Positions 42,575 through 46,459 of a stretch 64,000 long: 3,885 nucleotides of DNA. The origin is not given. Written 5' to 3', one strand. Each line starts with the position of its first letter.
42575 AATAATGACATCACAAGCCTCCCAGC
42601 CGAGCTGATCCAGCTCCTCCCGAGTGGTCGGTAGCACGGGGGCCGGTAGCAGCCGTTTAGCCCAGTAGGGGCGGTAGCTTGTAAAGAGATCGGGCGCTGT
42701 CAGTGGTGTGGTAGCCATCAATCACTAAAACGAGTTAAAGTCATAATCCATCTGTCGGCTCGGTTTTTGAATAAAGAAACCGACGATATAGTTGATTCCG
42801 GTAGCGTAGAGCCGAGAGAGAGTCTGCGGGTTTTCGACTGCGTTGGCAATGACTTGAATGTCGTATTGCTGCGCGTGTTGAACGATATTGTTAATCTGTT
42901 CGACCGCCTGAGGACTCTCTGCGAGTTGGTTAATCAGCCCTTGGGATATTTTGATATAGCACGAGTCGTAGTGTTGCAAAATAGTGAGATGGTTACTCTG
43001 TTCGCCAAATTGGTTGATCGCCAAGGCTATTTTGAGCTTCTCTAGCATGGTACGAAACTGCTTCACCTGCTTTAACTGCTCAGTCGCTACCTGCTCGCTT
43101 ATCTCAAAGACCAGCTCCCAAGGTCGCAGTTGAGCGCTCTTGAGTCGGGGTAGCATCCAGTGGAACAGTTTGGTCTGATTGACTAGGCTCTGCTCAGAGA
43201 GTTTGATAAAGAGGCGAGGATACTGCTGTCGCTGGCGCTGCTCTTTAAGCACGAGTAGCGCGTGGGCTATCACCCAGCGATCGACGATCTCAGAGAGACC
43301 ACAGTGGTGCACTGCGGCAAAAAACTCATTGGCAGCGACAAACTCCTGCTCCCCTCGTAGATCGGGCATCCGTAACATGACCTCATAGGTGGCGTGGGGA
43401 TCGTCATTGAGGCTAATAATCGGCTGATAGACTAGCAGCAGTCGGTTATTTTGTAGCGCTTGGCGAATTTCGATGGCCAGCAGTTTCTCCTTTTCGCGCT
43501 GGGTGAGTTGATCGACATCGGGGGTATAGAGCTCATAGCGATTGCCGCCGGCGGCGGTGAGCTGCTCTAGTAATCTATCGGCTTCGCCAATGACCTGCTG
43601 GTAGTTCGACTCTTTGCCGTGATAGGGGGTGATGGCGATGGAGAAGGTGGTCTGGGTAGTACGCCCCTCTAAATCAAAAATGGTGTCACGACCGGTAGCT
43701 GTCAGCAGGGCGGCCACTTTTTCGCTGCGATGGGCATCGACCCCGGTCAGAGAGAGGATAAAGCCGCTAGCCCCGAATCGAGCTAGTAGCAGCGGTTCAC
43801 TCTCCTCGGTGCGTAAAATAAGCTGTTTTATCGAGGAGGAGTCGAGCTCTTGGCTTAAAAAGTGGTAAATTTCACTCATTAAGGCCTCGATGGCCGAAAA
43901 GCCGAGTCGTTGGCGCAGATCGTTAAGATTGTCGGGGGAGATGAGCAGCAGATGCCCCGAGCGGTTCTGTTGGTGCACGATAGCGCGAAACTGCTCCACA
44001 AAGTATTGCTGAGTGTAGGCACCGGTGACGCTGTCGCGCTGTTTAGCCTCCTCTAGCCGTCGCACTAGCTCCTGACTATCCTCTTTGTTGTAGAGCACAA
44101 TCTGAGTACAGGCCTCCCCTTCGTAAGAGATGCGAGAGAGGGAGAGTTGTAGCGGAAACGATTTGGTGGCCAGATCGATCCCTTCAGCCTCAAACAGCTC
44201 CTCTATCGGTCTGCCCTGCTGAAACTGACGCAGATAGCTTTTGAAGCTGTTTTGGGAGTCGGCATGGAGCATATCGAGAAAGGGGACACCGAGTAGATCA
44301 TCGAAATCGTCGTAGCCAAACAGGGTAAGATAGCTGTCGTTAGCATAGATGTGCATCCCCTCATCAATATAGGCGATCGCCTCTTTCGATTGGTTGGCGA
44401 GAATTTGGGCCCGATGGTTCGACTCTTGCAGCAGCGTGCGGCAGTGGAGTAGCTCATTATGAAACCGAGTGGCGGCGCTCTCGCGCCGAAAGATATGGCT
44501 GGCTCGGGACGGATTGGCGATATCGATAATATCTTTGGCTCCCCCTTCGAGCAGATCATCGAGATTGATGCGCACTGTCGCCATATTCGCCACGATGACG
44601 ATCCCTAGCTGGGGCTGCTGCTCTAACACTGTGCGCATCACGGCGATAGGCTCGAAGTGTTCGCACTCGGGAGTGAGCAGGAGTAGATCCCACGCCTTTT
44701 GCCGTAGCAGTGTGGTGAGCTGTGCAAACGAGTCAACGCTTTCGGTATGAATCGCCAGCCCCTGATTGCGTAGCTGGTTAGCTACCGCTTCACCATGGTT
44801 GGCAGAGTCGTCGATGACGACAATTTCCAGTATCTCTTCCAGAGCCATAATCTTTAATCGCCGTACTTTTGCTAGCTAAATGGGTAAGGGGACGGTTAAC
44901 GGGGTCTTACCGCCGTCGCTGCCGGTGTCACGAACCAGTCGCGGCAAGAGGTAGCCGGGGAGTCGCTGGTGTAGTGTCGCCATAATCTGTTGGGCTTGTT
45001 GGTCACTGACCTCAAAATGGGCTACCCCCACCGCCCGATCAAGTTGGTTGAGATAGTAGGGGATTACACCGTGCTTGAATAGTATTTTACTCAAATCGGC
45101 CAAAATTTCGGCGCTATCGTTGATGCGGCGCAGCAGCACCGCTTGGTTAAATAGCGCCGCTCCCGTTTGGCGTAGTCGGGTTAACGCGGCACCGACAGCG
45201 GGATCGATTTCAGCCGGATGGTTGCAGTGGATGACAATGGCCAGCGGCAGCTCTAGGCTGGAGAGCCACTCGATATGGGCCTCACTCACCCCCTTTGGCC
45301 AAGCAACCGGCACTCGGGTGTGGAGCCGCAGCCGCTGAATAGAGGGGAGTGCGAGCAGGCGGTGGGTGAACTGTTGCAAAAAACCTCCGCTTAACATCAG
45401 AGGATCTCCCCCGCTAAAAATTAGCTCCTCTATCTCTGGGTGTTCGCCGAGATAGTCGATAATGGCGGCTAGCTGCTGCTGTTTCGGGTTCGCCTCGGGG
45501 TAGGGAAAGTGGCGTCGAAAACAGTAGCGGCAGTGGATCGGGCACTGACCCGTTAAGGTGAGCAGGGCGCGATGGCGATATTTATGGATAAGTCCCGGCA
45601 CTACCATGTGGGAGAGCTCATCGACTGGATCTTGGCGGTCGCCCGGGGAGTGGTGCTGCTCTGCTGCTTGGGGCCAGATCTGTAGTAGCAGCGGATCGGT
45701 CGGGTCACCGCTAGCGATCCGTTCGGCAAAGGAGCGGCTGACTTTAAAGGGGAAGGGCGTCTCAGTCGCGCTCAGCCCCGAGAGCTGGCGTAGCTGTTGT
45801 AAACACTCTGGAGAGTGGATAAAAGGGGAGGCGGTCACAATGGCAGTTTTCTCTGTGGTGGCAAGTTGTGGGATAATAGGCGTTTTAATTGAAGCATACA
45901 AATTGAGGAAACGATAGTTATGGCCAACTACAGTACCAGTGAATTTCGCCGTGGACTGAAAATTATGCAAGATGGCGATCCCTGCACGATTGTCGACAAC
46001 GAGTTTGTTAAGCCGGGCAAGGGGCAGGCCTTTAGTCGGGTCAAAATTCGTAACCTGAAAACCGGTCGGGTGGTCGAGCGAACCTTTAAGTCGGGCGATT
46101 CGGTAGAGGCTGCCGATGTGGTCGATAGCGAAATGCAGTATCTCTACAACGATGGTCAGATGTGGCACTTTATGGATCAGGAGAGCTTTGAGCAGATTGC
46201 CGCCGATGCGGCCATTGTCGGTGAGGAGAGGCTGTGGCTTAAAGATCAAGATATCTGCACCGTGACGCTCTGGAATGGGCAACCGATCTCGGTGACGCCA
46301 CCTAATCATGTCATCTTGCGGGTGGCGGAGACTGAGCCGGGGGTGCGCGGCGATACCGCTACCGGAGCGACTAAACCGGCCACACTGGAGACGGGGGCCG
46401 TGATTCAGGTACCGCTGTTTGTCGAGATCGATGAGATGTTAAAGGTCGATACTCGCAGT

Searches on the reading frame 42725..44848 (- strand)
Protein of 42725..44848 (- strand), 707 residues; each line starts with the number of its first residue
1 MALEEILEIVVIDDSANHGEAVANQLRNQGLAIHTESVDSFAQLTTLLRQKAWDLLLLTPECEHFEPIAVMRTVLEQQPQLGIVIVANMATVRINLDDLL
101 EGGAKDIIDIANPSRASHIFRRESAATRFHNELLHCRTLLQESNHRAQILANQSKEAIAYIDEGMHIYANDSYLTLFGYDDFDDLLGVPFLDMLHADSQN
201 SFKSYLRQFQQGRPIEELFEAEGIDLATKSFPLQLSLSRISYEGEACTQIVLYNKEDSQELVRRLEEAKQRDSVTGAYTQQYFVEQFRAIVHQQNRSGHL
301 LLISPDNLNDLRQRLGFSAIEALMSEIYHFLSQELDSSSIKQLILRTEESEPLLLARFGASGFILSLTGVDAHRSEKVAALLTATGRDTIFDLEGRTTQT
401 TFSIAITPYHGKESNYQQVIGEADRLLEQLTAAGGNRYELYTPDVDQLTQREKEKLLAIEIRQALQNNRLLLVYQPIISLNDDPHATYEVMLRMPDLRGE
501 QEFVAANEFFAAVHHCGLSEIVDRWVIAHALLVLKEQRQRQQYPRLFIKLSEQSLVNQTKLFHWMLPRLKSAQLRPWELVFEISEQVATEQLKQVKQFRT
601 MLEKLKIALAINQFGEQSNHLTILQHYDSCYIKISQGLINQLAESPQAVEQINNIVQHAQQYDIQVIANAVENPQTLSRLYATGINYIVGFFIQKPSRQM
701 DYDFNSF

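Call 73: search_protein_families(library=pfam, proteins=[window:42725-44848:-], max_evalue=0.00001)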
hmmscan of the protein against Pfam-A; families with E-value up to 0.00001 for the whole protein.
window:42725-44848:- (707 aa): 3 families
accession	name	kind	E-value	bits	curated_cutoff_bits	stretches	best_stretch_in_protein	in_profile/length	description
PF00563.25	EAL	-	1.4e-43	149.4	31.3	1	460-696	3-236/236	EAL domain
PF00990.26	GGDEF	-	1.1e-10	41.9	23.8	1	271-437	3-161/161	Diguanylate cyclase, GGDEF domain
PF13426.13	PAS_9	-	1.1e-06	29.3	27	0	161-245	7-89/103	PAS domain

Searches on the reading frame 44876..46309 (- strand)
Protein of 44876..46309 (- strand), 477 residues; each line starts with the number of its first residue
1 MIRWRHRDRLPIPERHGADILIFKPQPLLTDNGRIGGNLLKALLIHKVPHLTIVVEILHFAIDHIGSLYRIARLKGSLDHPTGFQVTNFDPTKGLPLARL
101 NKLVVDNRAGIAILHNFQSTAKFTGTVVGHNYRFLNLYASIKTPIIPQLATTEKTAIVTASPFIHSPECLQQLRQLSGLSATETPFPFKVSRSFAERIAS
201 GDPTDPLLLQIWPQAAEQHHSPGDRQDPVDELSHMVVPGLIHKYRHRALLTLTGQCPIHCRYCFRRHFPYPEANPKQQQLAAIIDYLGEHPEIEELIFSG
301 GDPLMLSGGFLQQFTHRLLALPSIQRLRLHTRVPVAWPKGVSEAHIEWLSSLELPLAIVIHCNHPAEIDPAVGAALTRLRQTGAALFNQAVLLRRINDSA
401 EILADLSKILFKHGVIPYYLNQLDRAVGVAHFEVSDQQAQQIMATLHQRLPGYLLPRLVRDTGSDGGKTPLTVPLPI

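Call 73: search_protein_families(library=pfam, proteins=[window:44876-46309:-], max_evalue=0.00001)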
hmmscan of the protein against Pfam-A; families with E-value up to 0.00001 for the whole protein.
window:44876-46309:- (477 aa): 2 families
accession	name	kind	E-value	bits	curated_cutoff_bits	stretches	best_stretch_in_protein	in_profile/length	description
PF04055.27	Radical_SAM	-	2.1e-08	35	29.5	1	252-332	3-85/166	Radical SAM superfamily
PF13353.11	Fer4_12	-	5.8e-06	27.1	22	0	253-313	12-72/137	4Fe-4S single cluster domain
